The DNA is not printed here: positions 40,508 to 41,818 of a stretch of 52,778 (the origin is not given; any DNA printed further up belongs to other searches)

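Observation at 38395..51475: Nickel-pincer (Lar) cofactor genes embedded in a TRAP/aldolase/GntR locus around a divergent LarA-like enzyme: a candidate undescribed hydroxyacid pathway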

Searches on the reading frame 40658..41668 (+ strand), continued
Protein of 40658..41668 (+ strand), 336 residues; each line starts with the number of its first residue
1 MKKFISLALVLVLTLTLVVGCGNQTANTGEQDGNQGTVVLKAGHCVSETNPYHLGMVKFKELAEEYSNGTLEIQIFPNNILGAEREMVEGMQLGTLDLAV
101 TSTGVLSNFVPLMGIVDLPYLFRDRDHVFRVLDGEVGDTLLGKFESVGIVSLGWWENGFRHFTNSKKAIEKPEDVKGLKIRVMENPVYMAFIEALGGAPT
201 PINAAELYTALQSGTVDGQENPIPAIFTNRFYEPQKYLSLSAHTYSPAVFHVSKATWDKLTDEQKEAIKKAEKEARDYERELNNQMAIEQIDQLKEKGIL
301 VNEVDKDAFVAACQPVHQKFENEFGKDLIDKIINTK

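Call 95: find_encoding_contigs(protein=P0243, flank=10000, max_places=1)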
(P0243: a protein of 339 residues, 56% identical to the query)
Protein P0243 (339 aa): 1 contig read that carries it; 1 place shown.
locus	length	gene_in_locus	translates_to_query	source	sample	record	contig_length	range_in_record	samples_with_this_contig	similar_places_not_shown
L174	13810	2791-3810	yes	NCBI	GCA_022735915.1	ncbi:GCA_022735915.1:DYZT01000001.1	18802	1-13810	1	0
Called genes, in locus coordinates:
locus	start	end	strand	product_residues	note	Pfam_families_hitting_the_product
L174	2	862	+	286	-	?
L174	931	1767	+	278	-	PF02548:Pantoate_transf, PF13714:PEP_mutase (faint), PF01177:Asp_Glu_race (faint)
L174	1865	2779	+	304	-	PF02558:ApbA, PF08546:ApbA_C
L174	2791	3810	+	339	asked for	PF03480:DctP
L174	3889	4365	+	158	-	PF04290:DctQ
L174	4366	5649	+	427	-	PF06808:DctM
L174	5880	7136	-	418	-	PF04015:DUF362 (weak)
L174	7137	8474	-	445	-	PF00037:Fer4 (faint), PF13183:Fer4_8, PF13237:Fer4_10 (faint), PF12838:Fer4_7, PF13484:Fer4_16 (weak), PF13534:Fer4_17, PF02754:CCG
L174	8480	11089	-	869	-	PF01565:FAD_binding_4, PF02913:FAD-oxidase_C, PF01565:FAD_binding_4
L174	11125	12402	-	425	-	PF06808:DctM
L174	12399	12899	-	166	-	PF04290:DctQ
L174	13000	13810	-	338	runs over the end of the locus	PF03480:DctP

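Call 96: search_protein_families(library=ncbifam, proteins=[L173:3490-4326:+, L173:4367-5281:+, L173:8311-9393:+, L174:5880-7136:-, L173:9463-10668:+], max_evalue=0.00001)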
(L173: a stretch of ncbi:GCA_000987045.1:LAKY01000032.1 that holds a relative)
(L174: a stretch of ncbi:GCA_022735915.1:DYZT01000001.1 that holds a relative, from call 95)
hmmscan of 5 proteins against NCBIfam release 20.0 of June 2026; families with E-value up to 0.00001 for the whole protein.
L173:3490-4326:+ (278 aa): 2 families
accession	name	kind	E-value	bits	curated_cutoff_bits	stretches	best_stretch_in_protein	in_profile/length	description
NF001452.0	PRK00311.1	subfamily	2.5e-120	400.8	272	1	3-267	2-266/267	3-methyl-2-oxobutanoate hydroxymethyltransferase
TIGR00222.1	panB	equivalog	4.4e-107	357.5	207.55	1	8-267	5-263/264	3-methyl-2-oxobutanoate hydroxymethyltransferase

L173:4367-5281:+ (304 aa): 16 families
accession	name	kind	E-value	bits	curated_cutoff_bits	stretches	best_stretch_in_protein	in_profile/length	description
TIGR00745.1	apbA_panE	subfamily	6.1e-87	291.7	141.35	1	2-302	1-303/305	2-dehydropantoate 2-reductase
NF005088.0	PRK06522.1-2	subfamily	8.3e-63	212.3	371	1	1-301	1-302/308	2-dehydropantoate 2-reductase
NF005092.1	PRK06522.2-3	equivalog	7.5e-61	205.9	500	1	1-301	1-295/296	2-dehydropantoate 2-reductase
NF005091.0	PRK06522.2-2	equivalog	3.8e-56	190.5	252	1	1-301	2-297/302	2-dehydropantoate 2-reductase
NF005093.0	PRK06522.2-4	equivalog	2.1e-53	181.7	308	1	1-302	4-298/304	2-dehydropantoate 2-reductase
NF005087.0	PRK06522.1-1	equivalog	1.1e-51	175.8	351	1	1-304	1-292/296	2-dehydropantoate 2-reductase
NF004311.0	PRK05708.1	equivalog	6.4e-49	166.4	378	1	2-296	4-292/305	putative 2-dehydropantoate 2-reductase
NF009543.0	PRK12921.1-5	equivalog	1.1e-47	162.8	339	1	1-300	1-302/305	oxidoreductase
NF005089.0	PRK06522.1-4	subfamily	2.9e-46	158.3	223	2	110-302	129-319/326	2-dehydropantoate 2-reductase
NF004887.0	PRK06249.1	equivalog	1.4e-45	155.9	360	1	1-302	6-312/316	putative 2-dehydropantoate 2-reductase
NF006083.0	PRK08229.1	equivalog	4.5e-41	140.9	371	2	1-232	3-231/341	2-dehydropantoate 2-reductase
NF005090.0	PRK06522.2-1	equivalog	3e-37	128.5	496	1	1-301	3-293/296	2-dehydropantoate 2-reductase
NF005094.0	PRK06522.2-5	equivalog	2.7e-33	115.6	382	1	1-299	1-300/307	2-dehydropantoate 2-reductase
NF009541.0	PRK12921.1-1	equivalog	1.7e-23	83.4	338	1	2-297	7-289/297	oxidoreductase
NF009542.0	PRK12921.1-4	equivalog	4e-20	72.3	288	1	1-299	2-281/286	oxidoreductase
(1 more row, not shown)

L173:8311-9393:+ (360 aa): 16 families
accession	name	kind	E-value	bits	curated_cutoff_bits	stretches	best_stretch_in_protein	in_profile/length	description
NF006048.0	PRK08194.1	equivalog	1.1e-170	567.4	501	1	1-353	1-349/352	tartrate dehydrogenase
TIGR02089.1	TTC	equivalog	1.2e-167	557.3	470.4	1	1-353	1-352/352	tartrate dehydrogenase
NF002898.0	PRK03437.1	equivalog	7e-122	407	393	1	2-353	3-345/347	3-isopropylmalate dehydrogenase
NF040626.1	AksF2_Meth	equivalog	1.2e-83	281.1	540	1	4-353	2-330/333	homoisocitrate dehydrogenase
TIGR02088.1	LEU3_arch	subfamily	1.8e-82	277.2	409.8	1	6-349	1-323/324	isopropylmalate/isohomocitrate dehydrogenases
NF006529.0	PRK08997.1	equivalog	5.6e-72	242.5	510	1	2-351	2-333/335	isocitrate dehydrogenase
TIGR00169.1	leuB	equivalog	8.2e-72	242.1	353.2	1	6-350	2-346/349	3-isopropylmalate dehydrogenase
NF040619.1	AksF_Meth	equivalog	3.3e-70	236.8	500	1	5-349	3-343/343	homoisocitrate dehydrogenase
NF006673.0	PRK09222.1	equivalog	3.5e-63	214.2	509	1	3-341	4-323/482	NADP-dependent isocitrate dehydrogenase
TIGR00175.1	mito_nad_idh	equivalog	4.8e-60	203.5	432.4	1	3-352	3-333/334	isocitrate dehydrogenase (NAD(+))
NF040855.1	iso_homocit_dh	equivalog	4.5e-53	180.7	680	1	4-354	2-320/345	isocitrate--homoisocitrate dehydrogenase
TIGR02924.1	ICDH_alpha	equivalog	8e-50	170.3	561.35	1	6-336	3-314/473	isocitrate dehydrogenase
TIGR00183.1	prok_nadp_idh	equivalog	1.6e-38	132.6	567.3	2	221-331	282-389/417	isocitrate dehydrogenase (NADP(+))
NF005036.0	PRK06451.1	equivalog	1.3e-36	126.2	484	2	220-327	274-378/412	NADP-dependent isocitrate dehydrogenase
NF005425.0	PRK07006.1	equivalog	3.8e-36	124.7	490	2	222-331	283-389/416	NADP-dependent isocitrate dehydrogenase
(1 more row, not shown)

L174:5880-7136:- (418 aa): 1 family
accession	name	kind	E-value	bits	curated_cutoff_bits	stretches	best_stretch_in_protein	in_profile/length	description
NF052515.1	NPN_iso_grp_22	equivalog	1.8e-156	521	400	1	5-392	1-390/392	nickel pincer cofactor-dependent isomerase, group 22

L173:9463-10668:+ (401 aa): 14 families
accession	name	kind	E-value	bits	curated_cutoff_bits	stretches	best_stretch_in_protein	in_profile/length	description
NF050025.1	SulfAcetaldRedSarD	equivalog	3.4e-91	306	700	1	6-398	4-382/385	sulfoacetaldehyde reductase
NF041833.1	Fe_ADH_ErcA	equivalog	3.7e-91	306.1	550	1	9-401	7-382/382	alcohol dehydrogenase-like regulatory protein ErcA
TIGR02638.1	lactal_redase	equivalog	3.3e-86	289.5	523.15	1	13-395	10-377/379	lactaldehyde reductase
NF053866.1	CholDhdGbsBBac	equivalog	3.7e-86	289.2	550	1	6-398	11-388/392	choline dehydrogenase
NF007911.0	PRK10624.1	equivalog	2.1e-78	264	537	1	14-399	12-380/382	lactaldehyde reductase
NF007363.0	PRK09860.1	equivalog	5.2e-71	239.8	581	1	7-397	6-379/383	L-threonine dehydrogenase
NF058672.1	4HyButDHCUPNE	equivalog_domain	9.3e-68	229.1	500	1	13-400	10-377/378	4-hydroxybutyrate dehydrogenase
NF011998.0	PRK15454.1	equivalog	1.6e-61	208.2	556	1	7-399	24-393/395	ethanolamine utilization ethanol dehydrogenase EutG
NF010378.0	PRK13805.1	equivalog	2e-60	204.6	951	1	12-399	464-862/872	bifunctional acetaldehyde-CoA/alcohol dehydrogenase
TIGR03405.1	Phn_Fe-ADH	equivalog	2.8e-55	187.5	423.7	1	15-378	9-347/355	iron-containing alcohol dehydrogenase PsrA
TIGR04266.1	NDMA_methanol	equivalog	3.1e-45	154.8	625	1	14-355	20-349/420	NDMA-dependent methanol dehydrogenase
NF011717.0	PRK15138.1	equivalog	3e-21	75.9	645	1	5-374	4-360/387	alcohol dehydrogenase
NF041822.1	daptide_DH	equivalog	1.7e-19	70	300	1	34-206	2-177/363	daptide-type RiPP biosynthesis dehydogenase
NF006941.0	PRK09423.1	subfamily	2.5e-09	36.4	336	1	11-111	9-106/367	glycerol dehydrogenase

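Call 98: search_protein_families(library=ncbifam, proteins=[L174:2-862:+, L173:806-2182:+, L173:2430-3236:+, L174:8480-11089:-, L174:7137-8474:-], max_evalue=0.00001)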
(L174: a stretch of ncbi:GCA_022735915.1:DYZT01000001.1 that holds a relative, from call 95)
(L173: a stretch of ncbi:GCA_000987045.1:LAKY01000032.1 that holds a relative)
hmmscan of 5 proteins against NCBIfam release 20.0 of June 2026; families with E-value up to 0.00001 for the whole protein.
L174:2-862:+ (286 aa): 5 families
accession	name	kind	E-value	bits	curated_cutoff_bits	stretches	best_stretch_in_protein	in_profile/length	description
NF052593.1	NPN_racem_MAR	equivalog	1.8e-56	191.5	500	1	2-273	144-414/415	nickel-dependent malate racemase, LarAH6 family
NF052595.1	NPN_LarAH5_MAR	equivalog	6.7e-48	163.7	462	1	2-272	144-413/415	nickel-dependent malate racemase, LarAH5 family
NF033504.2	Ni_dep_LarA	equivalog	3.6e-45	154.4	460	1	2-268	147-417/422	nickel-dependent lactate racemase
NF052525.1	NPN_LarAH10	equivalog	9.9e-43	146.4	540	1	2-273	148-426/426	NPN-dependent 2-hydroxyacid racemase, LarAH10 family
NF052594.1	NPN_18_hexonate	equivalog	1.3e-12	47.2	500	1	4-169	119-295/411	nickel-dependent putative hexonate epimerase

L173:806-2182:+ (458 aa): 40 families (the best 25 are shown)
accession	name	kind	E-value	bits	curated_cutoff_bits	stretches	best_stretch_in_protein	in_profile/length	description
NF006053.0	PRK08201.1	equivalog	3.1e-222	738.5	441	1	3-456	3-455/458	dipeptidase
NF006579.0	PRK09104.1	subfamily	2.6e-147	491.6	327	1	13-447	17-455/465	hypothetical protein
NF005914.0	PRK07907.1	subfamily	2.4e-103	346.4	300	1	9-440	13-439/456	hypothetical protein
NF005034.0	PRK06446.1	subfamily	7.9e-97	324.8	369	1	14-448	2-427/436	hypothetical protein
NF005478.0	PRK07079.1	subfamily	1.8e-58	198.6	330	1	19-455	22-455/469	hypothetical protein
TIGR01910.1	DapE-ArgE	subfamily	2.8e-32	112.3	217.6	1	22-239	6-215/373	ArgE/DapE family deacylase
NF006399.0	PRK08651.1-2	equivalog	3.8e-31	108.5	381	1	17-239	7-216/405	succinyl-diaminopimelate desuccinylase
NF010589.0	PRK13983.1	equivalog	1.4e-28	100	333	2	5-183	5-191/409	M20 family metallo-hydrolase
NF009557.0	PRK13009.1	equivalog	4e-26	92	284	1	41-239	24-218/377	succinyl-diaminopimelate desuccinylase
TIGR01246.1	dapE_proteo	equivalog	4.4e-24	85.2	361.8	1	40-239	19-214/370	succinyl-diaminopimelate desuccinylase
NF005710.0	PRK07522.1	subfamily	1.2e-21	77.3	412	1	44-251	33-231/391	acetylornithine deacetylase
NF005913.0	PRK07906.1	subfamily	3.7e-20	72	382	1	11-386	12-369/442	hypothetical protein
NF006400.0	PRK08651.1-3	equivalog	1.9e-19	69.7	374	1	78-294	82-285/410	succinyl-diaminopimelate desuccinylase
TIGR01892.1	AcOrn-deacetyl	equivalog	7.8e-16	58.1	297.7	1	44-238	26-208/365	acetylornithine deacetylase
NF004788.0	PRK06133.1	subfamily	3.3e-15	55.9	349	1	15-237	45-253/417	glutamate carboxypeptidase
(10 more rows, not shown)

L173:2430-3236:+ (268 aa): 8 families
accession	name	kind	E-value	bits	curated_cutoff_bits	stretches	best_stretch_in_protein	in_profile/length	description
NF011671.1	PRK15090.1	equivalog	3.7e-63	213.1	275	1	7-255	7-256/256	DNA-binding transcriptional regulator KdgR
NF045644.1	TransRegBhcR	equivalog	3e-62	210.3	350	1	4-253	16-266/267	HTH-type transcriptional regulator BhcR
TIGR02431.1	pcaR_pcaU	subfamily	2e-56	191.1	284.75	1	8-252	3-248/248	beta-ketoadipate pathway transcriptional regulators, PcaR/PcaU/PobR family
NF007548.0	PRK10163.1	equivalog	3e-44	151.2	406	1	7-256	18-269/271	HTH-type transcriptional repressor AllR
NF008601.2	PRK11569.1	equivalog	1.3e-41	142.6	380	1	7-252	23-272/276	glyoxylate bypass operon transcriptional repressor IclR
NF007339.0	PRK09834.1-1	equivalog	3.4e-17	62.6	299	1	7-222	17-235/271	DNA-binding transcriptional regulator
NF007342.0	PRK09834.1-4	equivalog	3.8e-17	62.2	251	1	8-252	9-256/263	DNA-binding transcriptional regulator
NF007341.0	PRK09834.1-3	equivalog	1e-13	51.1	269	1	9-223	6-228/274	DNA-binding transcriptional regulator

L174:8480-11089:- (869 aa): 10 families
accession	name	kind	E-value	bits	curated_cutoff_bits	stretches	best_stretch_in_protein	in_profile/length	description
TIGR00387.1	glcD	equivalog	2.3e-176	586.7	567.9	3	213-484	142-413/413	glycolate oxidase subunit GlcD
NF008408.0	PRK11230.1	equivalog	8e-130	433.6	897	2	14-488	21-474/499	glycolate oxidase subunit GlcD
NF049975.1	2HglutDHaseYdiJ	equivalog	5.8e-70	236.2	1350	3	36-190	40-196/1018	D-2-hydroxyglutarate dehydrogenase YdiJ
NF008439.0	PRK11282.1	equivalog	7.6e-41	140.1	284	1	515-697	6-187/358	glycolate oxidase subunit GlcE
TIGR01679.1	bact_FAD_ox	subfamily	7.5e-15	54.7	292.25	2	48-185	12-142/419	FAD-linked oxidoreductase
TIGR01678.1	FAD_lactone_ox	subfamily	8.5e-14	51.3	396.8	1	510-682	17-180/438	sugar 1,4-lactone oxidase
NF053785.1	DcplphribOxDprE1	equivalog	2.6e-12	46.7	500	1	54-185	21-149/449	decaprenylphosphoryl-beta-D-ribose oxidase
TIGR01677.1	pln_FAD_oxido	subfamily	3.1e-11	42.5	383.1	1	512-692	38-223/560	FAD-dependent oxidoreductase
NF010480.0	PRK13905.1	equivalog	7.3e-07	28.3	259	0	512-651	38-169/303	UDP-N-acetylmuramate dehydrogenase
NF008387.0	PRK11183.1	equivalog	9.1e-06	24.5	391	0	11-113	8-112/570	D-lactate dehydrogenase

L174:7137-8474:- (445 aa): 11 families
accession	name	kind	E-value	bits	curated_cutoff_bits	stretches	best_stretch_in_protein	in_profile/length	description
NF045670.1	quin_L_LdhH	equivalog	1.4e-75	254.9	800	1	11-430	301-706/706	L-lactate dehydrogenase (quinone) large subunit LdhH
NF008369.0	PRK11168.1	equivalog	4.3e-49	167.5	278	1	15-434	12-400/401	anaerobic glycerol-3-phosphate dehydrogenase subunit C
NF004898.0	PRK06259.1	equivalog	8.8e-49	166.4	385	1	194-431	261-486/488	fumarate reductase (CoM/CoB) subunit TfrB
NF008434.0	PRK11274.1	equivalog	1.5e-48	165.8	333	2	200-431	173-405/409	glycolate oxidase subunit GlcF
TIGR03379.1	glycerol3P_GlpC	equivalog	6.8e-29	100.8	279.9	1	16-432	7-395/397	anaerobic glycerol-3-phosphate dehydrogenase subunit GlpC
NF045663.1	diclust_near_Sec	equivalog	2.1e-14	52.6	530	1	198-406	423-615/759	pyridine nucleotide-disulfide oxidoreductase/dicluster-binding protein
TIGR03288.1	CoB_CoM_SS_B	equivalog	8.2e-13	48.3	345.15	1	198-435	3-269/290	CoB--CoM heterodisulfide reductase subunit B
NF045724.1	ferredox_TmcB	equivalog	8.4e-12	44.4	735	0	318-406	308-401/430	electron transfer complex ferredoxin TmcB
NF045796.1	DsrK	equivalog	1.1e-10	40.8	400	1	246-370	244-373/453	sulfate reduction electron transfer complex DsrMKJOP subunit DsrK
NF045711.1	sulf_resp_HmcF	equivalog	3.2e-10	39.4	750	0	316-405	328-421/457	sulfate respiration complex iron-sulfur protein HmcF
TIGR00273.1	TIGR00273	equivalog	2.8e-07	29.8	444.8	1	12-97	291-373/432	LutB/LldF family L-lactate oxidation iron-sulfur protein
